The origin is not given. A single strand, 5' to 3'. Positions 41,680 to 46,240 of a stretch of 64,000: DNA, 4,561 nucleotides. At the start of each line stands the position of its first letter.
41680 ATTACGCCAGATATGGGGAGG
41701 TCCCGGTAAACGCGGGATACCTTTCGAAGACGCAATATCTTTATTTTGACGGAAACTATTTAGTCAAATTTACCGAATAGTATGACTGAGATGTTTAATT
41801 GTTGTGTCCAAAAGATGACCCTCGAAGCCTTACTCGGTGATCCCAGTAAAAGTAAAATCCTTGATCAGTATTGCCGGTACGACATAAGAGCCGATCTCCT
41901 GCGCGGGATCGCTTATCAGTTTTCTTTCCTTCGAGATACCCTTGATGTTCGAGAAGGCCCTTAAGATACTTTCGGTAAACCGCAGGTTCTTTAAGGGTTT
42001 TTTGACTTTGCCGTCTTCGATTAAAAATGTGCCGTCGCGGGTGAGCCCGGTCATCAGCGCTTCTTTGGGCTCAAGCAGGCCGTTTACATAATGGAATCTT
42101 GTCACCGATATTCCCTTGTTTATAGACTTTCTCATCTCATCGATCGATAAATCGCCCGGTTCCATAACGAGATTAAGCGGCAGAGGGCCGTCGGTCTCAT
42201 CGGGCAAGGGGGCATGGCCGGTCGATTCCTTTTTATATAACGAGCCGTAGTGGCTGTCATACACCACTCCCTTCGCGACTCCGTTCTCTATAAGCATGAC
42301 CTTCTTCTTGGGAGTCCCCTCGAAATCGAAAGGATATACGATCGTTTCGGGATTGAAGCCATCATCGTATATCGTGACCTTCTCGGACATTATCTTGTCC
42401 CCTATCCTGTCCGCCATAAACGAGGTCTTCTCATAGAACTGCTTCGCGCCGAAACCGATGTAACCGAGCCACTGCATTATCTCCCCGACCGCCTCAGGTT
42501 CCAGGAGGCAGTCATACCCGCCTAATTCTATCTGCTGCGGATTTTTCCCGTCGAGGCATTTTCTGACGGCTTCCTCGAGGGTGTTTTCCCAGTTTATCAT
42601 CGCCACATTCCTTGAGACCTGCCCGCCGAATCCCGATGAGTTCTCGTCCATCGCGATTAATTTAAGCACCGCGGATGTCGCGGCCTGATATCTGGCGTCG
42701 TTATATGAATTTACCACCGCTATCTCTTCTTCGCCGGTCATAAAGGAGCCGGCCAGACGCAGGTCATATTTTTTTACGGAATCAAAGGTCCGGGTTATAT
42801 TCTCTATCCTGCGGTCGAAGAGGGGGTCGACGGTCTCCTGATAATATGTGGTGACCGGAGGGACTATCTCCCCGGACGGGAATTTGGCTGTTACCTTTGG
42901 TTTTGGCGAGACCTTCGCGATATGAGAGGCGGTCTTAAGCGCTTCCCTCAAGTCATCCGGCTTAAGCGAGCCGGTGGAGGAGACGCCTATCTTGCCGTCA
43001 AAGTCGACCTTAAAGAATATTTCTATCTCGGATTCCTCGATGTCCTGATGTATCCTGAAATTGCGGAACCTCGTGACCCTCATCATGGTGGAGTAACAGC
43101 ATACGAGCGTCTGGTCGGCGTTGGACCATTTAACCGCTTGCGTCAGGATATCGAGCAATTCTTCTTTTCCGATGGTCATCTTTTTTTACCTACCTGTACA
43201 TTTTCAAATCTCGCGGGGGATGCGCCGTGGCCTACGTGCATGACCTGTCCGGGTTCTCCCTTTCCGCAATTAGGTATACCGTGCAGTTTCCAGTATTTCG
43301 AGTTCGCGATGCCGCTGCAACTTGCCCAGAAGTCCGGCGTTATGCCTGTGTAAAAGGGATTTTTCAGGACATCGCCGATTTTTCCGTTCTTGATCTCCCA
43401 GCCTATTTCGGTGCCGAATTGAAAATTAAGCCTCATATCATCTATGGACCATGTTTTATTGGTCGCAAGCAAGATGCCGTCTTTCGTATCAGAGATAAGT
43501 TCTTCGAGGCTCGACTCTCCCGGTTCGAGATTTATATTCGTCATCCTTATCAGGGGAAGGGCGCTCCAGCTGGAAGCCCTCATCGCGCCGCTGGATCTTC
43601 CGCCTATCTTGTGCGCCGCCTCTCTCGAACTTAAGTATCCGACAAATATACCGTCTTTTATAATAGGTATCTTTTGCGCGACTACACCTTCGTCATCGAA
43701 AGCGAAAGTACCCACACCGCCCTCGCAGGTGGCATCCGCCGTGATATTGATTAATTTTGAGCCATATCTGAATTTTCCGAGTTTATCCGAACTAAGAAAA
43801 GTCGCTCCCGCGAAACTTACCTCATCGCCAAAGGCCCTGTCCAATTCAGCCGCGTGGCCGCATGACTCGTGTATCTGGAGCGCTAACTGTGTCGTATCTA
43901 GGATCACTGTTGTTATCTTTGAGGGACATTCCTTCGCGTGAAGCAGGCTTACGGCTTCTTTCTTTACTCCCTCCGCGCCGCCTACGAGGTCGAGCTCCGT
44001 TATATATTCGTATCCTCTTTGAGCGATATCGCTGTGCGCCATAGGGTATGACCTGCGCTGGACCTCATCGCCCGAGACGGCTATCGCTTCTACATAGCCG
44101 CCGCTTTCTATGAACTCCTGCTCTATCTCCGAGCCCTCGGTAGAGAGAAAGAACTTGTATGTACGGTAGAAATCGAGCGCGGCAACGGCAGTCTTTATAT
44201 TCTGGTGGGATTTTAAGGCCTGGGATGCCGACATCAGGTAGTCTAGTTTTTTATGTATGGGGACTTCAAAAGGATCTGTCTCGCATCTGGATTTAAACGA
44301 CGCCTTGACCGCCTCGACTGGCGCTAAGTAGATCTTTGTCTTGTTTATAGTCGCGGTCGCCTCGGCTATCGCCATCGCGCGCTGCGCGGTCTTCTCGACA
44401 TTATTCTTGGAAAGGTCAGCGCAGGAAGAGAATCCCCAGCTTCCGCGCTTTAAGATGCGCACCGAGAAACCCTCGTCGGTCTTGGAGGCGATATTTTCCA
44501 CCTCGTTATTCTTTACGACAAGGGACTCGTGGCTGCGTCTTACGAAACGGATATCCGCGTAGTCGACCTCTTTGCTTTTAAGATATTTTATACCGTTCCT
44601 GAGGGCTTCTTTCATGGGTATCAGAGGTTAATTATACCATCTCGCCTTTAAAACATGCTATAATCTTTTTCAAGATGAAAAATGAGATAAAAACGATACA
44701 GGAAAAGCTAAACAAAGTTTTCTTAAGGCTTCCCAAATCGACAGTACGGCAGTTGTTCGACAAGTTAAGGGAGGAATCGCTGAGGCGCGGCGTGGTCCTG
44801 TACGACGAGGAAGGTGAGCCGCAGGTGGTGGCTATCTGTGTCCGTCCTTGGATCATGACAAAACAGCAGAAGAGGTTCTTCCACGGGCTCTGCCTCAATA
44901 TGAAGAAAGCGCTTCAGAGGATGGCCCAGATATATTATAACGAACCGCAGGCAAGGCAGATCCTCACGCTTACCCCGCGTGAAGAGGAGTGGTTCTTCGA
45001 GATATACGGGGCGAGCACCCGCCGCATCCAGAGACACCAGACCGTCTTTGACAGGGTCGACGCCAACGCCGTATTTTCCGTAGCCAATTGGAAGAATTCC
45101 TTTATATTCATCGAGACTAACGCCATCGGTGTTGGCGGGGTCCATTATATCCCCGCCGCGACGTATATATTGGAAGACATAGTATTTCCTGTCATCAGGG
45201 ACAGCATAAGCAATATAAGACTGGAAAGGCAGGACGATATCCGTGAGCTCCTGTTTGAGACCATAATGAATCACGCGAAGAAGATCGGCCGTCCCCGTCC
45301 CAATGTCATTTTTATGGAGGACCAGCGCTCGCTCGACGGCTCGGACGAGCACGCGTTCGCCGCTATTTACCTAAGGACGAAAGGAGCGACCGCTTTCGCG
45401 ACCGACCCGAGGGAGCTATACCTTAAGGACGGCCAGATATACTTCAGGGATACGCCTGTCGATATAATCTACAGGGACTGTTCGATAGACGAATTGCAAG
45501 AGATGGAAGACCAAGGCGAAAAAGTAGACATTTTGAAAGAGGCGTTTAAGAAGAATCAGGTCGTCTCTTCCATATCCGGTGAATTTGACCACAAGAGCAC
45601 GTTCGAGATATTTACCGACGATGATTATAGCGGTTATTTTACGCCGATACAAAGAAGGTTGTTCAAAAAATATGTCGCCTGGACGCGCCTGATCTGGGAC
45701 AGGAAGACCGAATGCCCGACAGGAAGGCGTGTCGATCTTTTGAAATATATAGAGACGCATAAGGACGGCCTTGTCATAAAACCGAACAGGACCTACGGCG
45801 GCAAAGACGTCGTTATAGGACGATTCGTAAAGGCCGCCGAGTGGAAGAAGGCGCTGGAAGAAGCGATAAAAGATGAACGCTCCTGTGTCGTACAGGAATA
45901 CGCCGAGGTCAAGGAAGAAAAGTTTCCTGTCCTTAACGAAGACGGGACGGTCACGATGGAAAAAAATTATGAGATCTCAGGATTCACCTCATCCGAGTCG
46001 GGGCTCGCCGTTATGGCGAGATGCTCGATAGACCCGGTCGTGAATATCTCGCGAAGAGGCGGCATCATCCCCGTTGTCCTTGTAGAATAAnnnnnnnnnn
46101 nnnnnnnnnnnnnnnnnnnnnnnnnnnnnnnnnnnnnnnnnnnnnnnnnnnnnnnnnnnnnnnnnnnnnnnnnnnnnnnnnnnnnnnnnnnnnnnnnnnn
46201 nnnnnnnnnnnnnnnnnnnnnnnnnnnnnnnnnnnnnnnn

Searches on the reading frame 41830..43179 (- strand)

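Call 16: search_protein_families(library=pfam, proteins=[window:41830-43179:-], max_evalue=0.001)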
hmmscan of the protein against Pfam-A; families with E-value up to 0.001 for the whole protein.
window:41830-43179:- (449 aa): 1 family
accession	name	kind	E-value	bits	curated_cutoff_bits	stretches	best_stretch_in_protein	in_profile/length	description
PF19289.4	PmbA_TldD_3rd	-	9.4e-49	166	22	1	220-446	2-220/220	PmbA/TldA metallopeptidase C-terminal domain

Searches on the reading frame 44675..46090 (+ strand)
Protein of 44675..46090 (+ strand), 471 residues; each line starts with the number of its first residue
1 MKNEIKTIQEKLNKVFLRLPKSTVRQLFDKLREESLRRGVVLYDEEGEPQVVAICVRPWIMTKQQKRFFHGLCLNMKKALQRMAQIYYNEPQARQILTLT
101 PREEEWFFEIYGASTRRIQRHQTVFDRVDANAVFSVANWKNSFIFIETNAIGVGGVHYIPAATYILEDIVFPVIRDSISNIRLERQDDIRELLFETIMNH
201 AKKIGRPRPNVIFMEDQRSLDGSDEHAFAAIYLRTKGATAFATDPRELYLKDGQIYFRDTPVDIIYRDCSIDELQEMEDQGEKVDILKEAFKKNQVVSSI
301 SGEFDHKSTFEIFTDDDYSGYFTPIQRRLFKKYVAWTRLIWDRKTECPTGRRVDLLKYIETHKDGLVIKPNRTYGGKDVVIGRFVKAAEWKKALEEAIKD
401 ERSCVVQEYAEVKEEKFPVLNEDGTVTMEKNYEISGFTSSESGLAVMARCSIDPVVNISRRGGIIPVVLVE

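Call 16: search_protein_families(library=pfam, proteins=[window:44675-46090:+], max_evalue=0.001)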
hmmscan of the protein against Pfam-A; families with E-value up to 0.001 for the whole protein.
window:44675-46090:+ (471 aa): 2 families
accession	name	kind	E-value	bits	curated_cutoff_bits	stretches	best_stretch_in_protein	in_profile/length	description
PF14403.11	CP_ATPgrasp_2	-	7.4e-07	28.9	32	1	172-420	107-343/374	Circularly permuted ATP-grasp type 2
PF04174.18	CP_ATPgrasp_1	-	1.5e-05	24.6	23.1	1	142-406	82-331/332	A circularly permuted ATPgrasp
